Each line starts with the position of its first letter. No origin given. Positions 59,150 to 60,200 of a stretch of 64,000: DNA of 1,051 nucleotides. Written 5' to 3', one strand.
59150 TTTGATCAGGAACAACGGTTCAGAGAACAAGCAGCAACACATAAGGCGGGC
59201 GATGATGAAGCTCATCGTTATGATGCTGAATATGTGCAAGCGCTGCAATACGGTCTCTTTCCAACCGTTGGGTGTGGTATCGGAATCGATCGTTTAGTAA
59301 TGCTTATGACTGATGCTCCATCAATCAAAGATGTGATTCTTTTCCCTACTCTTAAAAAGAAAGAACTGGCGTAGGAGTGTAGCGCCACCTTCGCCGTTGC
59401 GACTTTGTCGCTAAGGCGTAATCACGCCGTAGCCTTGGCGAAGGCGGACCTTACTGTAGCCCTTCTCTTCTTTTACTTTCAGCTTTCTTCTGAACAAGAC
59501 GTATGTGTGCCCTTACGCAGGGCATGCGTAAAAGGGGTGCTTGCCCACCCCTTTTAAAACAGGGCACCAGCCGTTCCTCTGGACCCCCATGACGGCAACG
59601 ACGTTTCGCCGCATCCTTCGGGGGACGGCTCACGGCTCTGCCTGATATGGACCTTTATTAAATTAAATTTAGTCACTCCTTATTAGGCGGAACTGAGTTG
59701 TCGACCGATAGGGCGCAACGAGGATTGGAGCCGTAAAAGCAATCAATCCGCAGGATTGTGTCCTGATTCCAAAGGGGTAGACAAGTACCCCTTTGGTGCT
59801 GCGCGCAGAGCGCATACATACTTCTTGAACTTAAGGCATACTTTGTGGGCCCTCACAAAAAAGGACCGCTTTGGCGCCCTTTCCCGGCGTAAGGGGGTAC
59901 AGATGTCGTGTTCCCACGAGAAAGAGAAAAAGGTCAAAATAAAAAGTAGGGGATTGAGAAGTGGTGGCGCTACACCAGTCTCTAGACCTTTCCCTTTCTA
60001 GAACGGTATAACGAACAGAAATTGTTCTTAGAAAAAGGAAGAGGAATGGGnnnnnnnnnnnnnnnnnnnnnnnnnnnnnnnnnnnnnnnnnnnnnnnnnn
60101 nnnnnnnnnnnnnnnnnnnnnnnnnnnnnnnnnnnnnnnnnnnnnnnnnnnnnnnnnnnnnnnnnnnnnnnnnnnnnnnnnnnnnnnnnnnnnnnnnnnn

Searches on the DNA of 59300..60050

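Call 11: search_rna_families(source=window, start=59300, end=60050, threshold=evalue, max_evalue=10)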
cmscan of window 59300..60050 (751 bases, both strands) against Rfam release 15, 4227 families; matches with E-value up to 10: 4.
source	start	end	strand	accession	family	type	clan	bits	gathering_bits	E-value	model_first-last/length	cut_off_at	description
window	59336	59412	-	RF02031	tpke11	Gene; sRNA;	-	18.2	43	0.41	1-77/77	no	tpke11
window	59630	59699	+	RF04280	mir-890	Gene; miRNA;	CL00136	16.1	56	2.1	1-74/74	no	mir-890 microRNA precursor family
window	59851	59906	-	RF02056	STnc390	Gene; sRNA;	-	15.1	50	3.2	1-60/60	no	Salmonella sRNA STnc390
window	59567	59602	-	RF02879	MH_s10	Gene; sRNA;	-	14.1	81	5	23-58/143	no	Mesorhizobail RNA 10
